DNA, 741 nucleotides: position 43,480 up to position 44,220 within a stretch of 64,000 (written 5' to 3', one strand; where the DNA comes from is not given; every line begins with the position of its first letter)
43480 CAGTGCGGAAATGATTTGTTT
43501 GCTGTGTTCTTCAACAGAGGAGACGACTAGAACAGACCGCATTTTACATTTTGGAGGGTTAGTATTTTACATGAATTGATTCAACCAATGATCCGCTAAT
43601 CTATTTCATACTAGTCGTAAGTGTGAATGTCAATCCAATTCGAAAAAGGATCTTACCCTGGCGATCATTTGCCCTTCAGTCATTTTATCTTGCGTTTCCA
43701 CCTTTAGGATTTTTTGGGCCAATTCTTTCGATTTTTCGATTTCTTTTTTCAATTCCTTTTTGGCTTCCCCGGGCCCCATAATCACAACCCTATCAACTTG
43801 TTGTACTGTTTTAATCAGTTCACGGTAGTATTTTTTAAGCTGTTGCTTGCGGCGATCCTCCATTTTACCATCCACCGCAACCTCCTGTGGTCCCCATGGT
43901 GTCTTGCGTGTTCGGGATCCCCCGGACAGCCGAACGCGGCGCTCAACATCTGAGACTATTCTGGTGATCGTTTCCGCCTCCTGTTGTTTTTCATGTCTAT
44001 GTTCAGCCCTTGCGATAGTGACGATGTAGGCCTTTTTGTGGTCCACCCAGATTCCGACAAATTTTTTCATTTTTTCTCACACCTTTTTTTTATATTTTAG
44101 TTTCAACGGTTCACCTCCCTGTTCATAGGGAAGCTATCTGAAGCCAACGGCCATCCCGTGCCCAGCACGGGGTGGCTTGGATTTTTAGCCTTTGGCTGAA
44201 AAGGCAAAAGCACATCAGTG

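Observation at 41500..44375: Candidate uncharacterised sigma-54 module: eRF1/Host_attach-like protein, kinase-less pseudo-receiver activator and a sigma-54-driven small secreted protein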

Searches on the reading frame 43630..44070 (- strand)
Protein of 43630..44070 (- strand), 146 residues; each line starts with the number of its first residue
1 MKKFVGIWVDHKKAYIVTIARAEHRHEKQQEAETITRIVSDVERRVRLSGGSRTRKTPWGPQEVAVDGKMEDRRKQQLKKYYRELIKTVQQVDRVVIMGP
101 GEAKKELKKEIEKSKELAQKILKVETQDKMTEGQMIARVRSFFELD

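Call 3: search_protein_families(library=pfam, proteins=[window:43630-44070:-], max_evalue=1)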
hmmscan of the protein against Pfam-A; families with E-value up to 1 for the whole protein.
window:43630-44070:- (146 aa): 6 families
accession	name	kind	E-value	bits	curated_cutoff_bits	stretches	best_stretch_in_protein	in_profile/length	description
PF02875.26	Mur_ligase_C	-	0.012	16.9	28.4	1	63-129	39-106/127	Mur ligase, glutamate ligase domain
PF10740.15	DUF2529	-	0.016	15.2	22.3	1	78-144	66-130/169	Domain of unknown function (DUF2529)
PF03464.20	eRF1_2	-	0.02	15.6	27.1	1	78-124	54-109/133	eRF1 domain 2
PF11991.13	Trp_DMAT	-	0.058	13.2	25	1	13-130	168-290/357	Tryptophan dimethylallyltransferase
PF18846.6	baeRF_family5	-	0.074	13.6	27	1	63-130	55-126/132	Bacterial archaeo-eukaryotic release factor family 5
PF01075.23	Glyco_transf_9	-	0.1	12.4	22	1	74-116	118-162/247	Glycosyltransferase family 9 (heptosyltransferase)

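Call 4: search_protein_families(library=ncbifam, proteins=[window:43630-44070:-], max_evalue=1)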
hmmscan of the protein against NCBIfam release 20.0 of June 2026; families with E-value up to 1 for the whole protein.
window:43630-44070:- (146 aa): 0 families

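Call 8: find_homologous_proteins(query=window:43630-44070:-, max_evalue=0.001)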
Query window:43630-44070:- (146 aa): 194 proteins with E <= 0.001 among 220 candidates; the best 120 are listed.
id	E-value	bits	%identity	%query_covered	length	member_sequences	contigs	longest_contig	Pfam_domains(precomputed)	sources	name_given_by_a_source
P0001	1.1e-85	302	100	100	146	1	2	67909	-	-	-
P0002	2.7e-77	275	90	99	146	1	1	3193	-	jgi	jgi:hypothetical protein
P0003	4.9e-77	274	90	99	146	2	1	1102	-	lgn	-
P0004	5.4e-77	274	90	99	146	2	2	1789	-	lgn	-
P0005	7.0e-76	271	88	99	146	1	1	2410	-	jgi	jgi:hypothetical protein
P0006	4.3e-75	268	88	99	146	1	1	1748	-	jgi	jgi:hypothetical protein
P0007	4.5e-74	265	86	99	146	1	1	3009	-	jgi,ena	-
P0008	2.1e-71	256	84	99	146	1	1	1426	-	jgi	jgi:stalled ribosome rescue protein Dom34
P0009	1.3e-69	250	87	95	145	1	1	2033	-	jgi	jgi:hypothetical protein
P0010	7.5e-66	238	80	99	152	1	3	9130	-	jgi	jgi:hypothetical protein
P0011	9.0e-63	228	78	98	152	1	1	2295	-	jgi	jgi:hypothetical protein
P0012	2.7e-55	204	82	84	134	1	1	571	-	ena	-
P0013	1.1e-50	189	63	98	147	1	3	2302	-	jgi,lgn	-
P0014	6.8e-50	187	63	98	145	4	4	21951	-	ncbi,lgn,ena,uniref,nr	ncbi:MAG: hypothetical protein H8D96_14570 [Desulfobacterales bacterium]|uniref:Uncharacterized prot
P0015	7.5e-50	186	63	98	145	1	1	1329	-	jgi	-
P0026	4.1e-49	184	61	99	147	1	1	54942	-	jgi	jgi:hypothetical protein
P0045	4.1e-48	181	62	98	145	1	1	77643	-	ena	-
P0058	1.2e-47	179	61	98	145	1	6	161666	-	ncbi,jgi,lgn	-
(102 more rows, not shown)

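Call 9: find_encoding_contigs(protein=P0058, flank=6000, max_places=3)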
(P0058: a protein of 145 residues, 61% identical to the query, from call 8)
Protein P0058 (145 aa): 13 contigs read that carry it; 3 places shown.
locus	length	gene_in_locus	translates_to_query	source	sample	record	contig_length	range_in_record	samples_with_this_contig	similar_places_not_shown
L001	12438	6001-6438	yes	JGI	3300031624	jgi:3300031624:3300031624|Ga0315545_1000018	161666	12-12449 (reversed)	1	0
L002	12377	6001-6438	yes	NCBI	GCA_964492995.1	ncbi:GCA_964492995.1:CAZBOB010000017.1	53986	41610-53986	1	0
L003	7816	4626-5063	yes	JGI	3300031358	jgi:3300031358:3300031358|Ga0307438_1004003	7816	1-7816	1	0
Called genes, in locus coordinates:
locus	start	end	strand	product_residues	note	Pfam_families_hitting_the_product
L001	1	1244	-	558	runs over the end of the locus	PF20142:Scaffold, PF01471:PG_binding_1, PF03734:YkuD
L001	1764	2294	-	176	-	PF18955:DUF5698, PF10035:DUF2179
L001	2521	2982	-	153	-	PF00011:HSP20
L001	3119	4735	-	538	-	PF00118:Cpn60_TCP1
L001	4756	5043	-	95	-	PF00166:Cpn10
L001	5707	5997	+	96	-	-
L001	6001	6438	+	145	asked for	-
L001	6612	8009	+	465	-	PF00072:Response_reg, PF00158:Sigma54_activat, PF14532:Sigma54_activ_2, PF07724:AAA_2 (weak), PF07728:AAA_5 (weak), PF25601:AAA_lid_14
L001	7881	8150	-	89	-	-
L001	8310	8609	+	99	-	PF02922:CBM_48, PF16561:AMPK1_CBM, PF22058:X25_BaPul_like (weak)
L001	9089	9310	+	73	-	PF06305:LapA_dom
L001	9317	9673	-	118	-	PF04367:DUF502 (weak)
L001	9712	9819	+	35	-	-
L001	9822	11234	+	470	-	PF01595:CNNM, PF00571:CBS, PF03471:CorC_HlyC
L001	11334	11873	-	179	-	-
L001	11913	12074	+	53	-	-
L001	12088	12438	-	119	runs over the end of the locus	?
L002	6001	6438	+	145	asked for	-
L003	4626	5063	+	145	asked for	-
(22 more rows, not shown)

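Call 10: find_encoding_contigs(protein=P0045, flank=6000, max_places=2)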
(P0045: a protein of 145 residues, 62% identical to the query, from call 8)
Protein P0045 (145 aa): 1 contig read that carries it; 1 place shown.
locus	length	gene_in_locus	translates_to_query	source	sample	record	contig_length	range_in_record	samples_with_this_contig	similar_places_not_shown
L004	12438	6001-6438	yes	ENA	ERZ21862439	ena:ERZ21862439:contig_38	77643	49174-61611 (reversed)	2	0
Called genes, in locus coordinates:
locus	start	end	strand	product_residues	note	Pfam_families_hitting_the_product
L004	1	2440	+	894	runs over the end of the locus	PF02629:CoA_binding, PF13380:CoA_binding_2, PF13607:Succ_CoA_lig, PF19045:Ligase_CoA_2 (weak), PF13549:ATP-grasp_5, PF13302:Acetyltransf_3, PF00583:Acetyltransf_1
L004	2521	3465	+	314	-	PF00582:Usp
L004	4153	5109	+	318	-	PF01699:Na_Ca_ex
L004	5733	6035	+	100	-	-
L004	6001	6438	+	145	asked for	-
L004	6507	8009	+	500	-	PF00072:Response_reg, PF00158:Sigma54_activat, PF14532:Sigma54_activ_2, PF07724:AAA_2 (weak), PF07728:AAA_5 (weak), PF25601:AAA_lid_14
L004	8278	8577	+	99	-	PF02922:CBM_48, PF16561:AMPK1_CBM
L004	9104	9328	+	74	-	PF06305:LapA_dom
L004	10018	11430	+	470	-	PF01595:CNNM, PF00571:CBS (weak), PF03471:CorC_HlyC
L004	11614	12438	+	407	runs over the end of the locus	PF13173:AAA_14, PF13635:DUF4143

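Call 11: find_encoding_contigs(protein=P0026, flank=6000, max_places=2)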
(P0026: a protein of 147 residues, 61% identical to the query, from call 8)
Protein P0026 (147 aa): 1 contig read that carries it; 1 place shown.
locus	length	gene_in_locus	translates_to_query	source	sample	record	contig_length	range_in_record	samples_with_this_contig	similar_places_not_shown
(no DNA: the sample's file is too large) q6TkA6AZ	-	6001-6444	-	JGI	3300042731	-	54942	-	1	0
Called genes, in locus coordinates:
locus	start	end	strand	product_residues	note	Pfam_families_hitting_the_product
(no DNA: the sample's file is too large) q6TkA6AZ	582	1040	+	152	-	PF00011:HSP20, PF17886:ArsA_HSP20 (weak)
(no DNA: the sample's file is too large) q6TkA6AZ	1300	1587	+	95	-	PF00166:Cpn10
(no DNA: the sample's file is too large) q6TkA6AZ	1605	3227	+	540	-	PF00118:Cpn60_TCP1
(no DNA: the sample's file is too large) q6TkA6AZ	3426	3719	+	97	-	PF02922:CBM_48, PF16561:AMPK1_CBM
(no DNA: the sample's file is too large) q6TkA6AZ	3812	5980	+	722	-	PF11897:DUF3417, PF00343:Phosphorylase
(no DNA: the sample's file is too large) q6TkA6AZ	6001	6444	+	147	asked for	-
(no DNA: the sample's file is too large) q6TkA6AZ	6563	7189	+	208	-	PF05618:RimB-like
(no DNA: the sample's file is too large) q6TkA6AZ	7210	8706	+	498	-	PF14400:Transglut_i_TM, PF14402:7TM_transglut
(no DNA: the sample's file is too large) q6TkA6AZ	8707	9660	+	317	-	PF14397:ATPgrasp_ST, PF02655:ATP-grasp_3 (faint), PF08443:RimK (faint), PF14398:ATPgrasp_YheCD (faint)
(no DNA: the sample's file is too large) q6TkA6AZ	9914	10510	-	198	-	-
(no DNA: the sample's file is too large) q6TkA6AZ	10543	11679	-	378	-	PF01544:CorA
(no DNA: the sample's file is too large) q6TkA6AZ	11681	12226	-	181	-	-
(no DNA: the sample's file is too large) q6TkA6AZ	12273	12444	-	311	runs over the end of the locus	PF01699:Na_Ca_ex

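Call 19: find_encoding_contigs(protein=P0010, flank=6000, max_places=3)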
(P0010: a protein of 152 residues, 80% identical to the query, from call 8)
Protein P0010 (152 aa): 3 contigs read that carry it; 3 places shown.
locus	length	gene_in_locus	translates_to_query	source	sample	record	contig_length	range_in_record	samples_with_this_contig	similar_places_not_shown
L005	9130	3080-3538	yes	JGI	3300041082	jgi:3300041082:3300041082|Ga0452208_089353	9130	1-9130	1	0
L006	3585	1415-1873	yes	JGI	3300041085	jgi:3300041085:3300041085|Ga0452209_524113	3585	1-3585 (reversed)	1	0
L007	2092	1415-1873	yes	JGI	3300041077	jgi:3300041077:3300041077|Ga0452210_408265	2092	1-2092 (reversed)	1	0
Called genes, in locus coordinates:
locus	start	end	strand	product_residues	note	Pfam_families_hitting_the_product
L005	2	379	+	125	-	?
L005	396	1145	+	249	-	PF02896:PEP-utilizers_C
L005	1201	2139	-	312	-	PF00582:Usp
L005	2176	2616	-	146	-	PF02085:Cytochrom_CIII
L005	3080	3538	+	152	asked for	-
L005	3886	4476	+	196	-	-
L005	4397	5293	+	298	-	PF00158:Sigma54_activat, PF14532:Sigma54_activ_2, PF25601:AAA_lid_14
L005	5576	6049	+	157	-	PF00011:HSP20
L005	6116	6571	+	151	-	PF00011:HSP20, PF17886:ArsA_HSP20 (weak)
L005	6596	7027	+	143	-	PF00011:HSP20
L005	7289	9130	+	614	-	?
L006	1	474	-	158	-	?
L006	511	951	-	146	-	PF02085:Cytochrom_CIII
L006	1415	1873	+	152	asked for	-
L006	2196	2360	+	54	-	-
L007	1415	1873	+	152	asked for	-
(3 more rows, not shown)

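Call 20: find_encoding_contigs(protein=P0002, flank=4000, max_places=2)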
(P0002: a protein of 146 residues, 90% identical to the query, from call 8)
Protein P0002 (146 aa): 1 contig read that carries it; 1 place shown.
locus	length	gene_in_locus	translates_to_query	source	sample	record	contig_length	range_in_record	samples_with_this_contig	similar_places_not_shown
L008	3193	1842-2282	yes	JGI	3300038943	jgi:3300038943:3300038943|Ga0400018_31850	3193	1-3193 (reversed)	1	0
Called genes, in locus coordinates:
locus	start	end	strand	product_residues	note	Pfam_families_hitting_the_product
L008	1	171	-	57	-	?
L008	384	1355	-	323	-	PF00582:Usp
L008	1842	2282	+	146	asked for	-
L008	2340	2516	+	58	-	-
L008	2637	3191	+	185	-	?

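Call 24: predict_structure(alignment_id=A1)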
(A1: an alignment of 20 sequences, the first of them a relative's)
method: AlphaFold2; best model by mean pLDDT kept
length: 146 residues; sequences in the alignment: 20
mean_pLDDT: 76.9   pTM: 0.67
mean pLDDT of the five models: 76.9, 74.6, 73.1, 71.6, 68.6
residues with pLDDT >= 90: 14; 70-90: 93; 50-70: 26; < 50: 13
segments of 3 or more residues with pLDDT < 50: 46-53, 60-63
pLDDT, mean of each block of 10 residues (from residue 1): 88 87 61 82 53 51 56 82 88 89 88 87 86 85 67
secondary structure, 60 per line:
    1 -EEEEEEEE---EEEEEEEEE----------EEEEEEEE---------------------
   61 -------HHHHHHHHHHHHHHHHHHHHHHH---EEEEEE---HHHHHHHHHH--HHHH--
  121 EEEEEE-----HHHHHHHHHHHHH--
elements in order: E2-9 E13-21 E32-39 H68-90 E94-99 H103-112 H115-118 E121-126 H132-144

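Call 25: search_protein_representatives(alignment_id=A1)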
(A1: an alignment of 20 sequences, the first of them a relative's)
Query: 20 sequences, 145 profile positions. Proteins with E-value up to 0.001 (for the whole library): 2440; up to 1e-10: 1247; up to 1e-30: 46. The best 150 are listed.
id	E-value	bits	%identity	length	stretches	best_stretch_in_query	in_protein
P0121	5.1e-51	188.6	-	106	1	43-145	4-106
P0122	6.2e-51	188.3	-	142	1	1-142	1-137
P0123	3.0e-49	182.9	-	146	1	1-142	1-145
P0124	1.3e-48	180.8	-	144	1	1-143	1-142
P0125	4.8e-43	162.7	-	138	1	5-144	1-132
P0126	1.1e-42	161.6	-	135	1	1-143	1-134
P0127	1.6e-42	161.1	-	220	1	2-142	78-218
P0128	1.9e-42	160.8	-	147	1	1-143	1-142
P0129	5.5e-42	159.3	-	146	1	3-144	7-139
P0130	1.6e-41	157.8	-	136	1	1-143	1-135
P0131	2.2e-41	157.3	-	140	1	1-144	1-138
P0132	2.7e-41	157.1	-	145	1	1-144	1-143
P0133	4.1e-39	150.0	-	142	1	2-144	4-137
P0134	1.9e-38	147.9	-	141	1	1-144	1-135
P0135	6.1e-38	146.2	-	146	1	1-142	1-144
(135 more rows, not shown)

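Call 28: search_protein_families(library=pfam, alignment_id=A2, max_evalue=0.1)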
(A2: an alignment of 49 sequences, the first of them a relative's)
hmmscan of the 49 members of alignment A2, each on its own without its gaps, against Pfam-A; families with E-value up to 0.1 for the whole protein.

A. member 1, P0001 (146 aa): 5 families
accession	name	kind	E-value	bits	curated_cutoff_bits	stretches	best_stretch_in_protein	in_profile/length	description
PF02875.26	Mur_ligase_C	-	0.012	16.9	28.4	1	63-129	39-106/127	Mur ligase, glutamate ligase domain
PF10740.15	DUF2529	-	0.016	15.2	22.3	1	78-144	66-130/169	Domain of unknown function (DUF2529)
PF03464.20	eRF1_2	-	0.02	15.6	27.1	1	78-124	54-109/133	eRF1 domain 2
PF11991.13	Trp_DMAT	-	0.058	13.2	25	1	13-130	168-290/357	Tryptophan dimethylallyltransferase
PF18846.6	baeRF_family5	-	0.074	13.6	27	1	63-130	55-126/132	Bacterial archaeo-eukaryotic release factor family 5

B. families by the number of members that match (of 49 scanned): 32 families (the first 25 are shown)
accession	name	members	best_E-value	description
PF03464.20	eRF1_2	15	0.00059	eRF1 domain 2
PF18854.6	baeRF_family10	6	0.0029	Bacterial archaeo-eukaryotic release factor family 10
PF18846.6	baeRF_family5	4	0.042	Bacterial archaeo-eukaryotic release factor family 5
PF11646.13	DUF3258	2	0.018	Protein of unknown function DUF3258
PF05814.16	Ac76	2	0.039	Orf76 (Ac76)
PF16360.10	GTP-bdg_M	2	0.049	GTP-binding GTPase Middle Region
PF13580.11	SIS_2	2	0.055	SIS domain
PF12827.12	Peroxin-22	1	0.0039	Peroxisomal biogenesis protein family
PF09846.14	OapB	1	0.0075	Origin-associated protein OapB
PF02875.26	Mur_ligase_C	1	0.012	Mur ligase, glutamate ligase domain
PF18812.6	PBECR3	1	0.013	phage-Barnase-EndoU-ColicinE5/D-RelE like nuclease3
PF10740.15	DUF2529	1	0.016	Domain of unknown function (DUF2529)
PF18844.6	baeRF_family2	1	0.02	Bacterial archaeo-eukaryotic release factor family 2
PF20813.2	FhbB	1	0.023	Factor H binding protein B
PF09581.16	Spore_III_AF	1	0.024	Stage III sporulation protein AF (Spore_III_AF)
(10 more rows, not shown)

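Call 29: search_solved_structures(query=A2, max_evalue=10, show_alignments=3)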
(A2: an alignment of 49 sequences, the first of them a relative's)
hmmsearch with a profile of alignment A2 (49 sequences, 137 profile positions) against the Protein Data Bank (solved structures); distinct sequences matched with E-value up to 10: 10.
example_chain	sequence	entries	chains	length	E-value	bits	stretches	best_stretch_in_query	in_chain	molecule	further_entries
8kac_A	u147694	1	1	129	0.064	16.7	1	68-116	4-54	De novo design protein -NX1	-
2qi2_A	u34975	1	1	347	0.087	16.3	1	68-100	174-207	Cell division protein pelota related protein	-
9qrt_A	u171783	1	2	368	0.12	15.8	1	70-112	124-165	FSP1 (tetrapod ancestor; L323A mutant) bound to FAD and NAD+ and compound 2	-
9ift_A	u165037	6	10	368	0.12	15.8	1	70-112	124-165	FSP1 (tetrapod ancestor)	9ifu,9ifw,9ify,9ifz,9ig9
7xpi_A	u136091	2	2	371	0.25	14.8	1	72-131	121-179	Apoptosis inducing factor mitochondria associated 2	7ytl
5mrc_TT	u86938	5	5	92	0.45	14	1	12-83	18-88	bS21m | Small ribosomal subunit protein bS21m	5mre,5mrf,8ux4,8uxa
4kho_A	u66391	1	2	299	0.51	13.8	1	22-82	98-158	Uncharacterized protein Spt16M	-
2jah_A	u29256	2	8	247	0.85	13.1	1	69-130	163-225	CLAVULANIC ACID DEHYDROGENASE | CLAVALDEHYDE DEHYDROGENASE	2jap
5xy3_F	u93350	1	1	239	1.2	12.6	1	24-116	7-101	Ribosomal protein L30p/L7e, putative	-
4kha_A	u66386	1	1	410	1.4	12.4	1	22-82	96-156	Spt16M-Histone H2B 1.1 chimera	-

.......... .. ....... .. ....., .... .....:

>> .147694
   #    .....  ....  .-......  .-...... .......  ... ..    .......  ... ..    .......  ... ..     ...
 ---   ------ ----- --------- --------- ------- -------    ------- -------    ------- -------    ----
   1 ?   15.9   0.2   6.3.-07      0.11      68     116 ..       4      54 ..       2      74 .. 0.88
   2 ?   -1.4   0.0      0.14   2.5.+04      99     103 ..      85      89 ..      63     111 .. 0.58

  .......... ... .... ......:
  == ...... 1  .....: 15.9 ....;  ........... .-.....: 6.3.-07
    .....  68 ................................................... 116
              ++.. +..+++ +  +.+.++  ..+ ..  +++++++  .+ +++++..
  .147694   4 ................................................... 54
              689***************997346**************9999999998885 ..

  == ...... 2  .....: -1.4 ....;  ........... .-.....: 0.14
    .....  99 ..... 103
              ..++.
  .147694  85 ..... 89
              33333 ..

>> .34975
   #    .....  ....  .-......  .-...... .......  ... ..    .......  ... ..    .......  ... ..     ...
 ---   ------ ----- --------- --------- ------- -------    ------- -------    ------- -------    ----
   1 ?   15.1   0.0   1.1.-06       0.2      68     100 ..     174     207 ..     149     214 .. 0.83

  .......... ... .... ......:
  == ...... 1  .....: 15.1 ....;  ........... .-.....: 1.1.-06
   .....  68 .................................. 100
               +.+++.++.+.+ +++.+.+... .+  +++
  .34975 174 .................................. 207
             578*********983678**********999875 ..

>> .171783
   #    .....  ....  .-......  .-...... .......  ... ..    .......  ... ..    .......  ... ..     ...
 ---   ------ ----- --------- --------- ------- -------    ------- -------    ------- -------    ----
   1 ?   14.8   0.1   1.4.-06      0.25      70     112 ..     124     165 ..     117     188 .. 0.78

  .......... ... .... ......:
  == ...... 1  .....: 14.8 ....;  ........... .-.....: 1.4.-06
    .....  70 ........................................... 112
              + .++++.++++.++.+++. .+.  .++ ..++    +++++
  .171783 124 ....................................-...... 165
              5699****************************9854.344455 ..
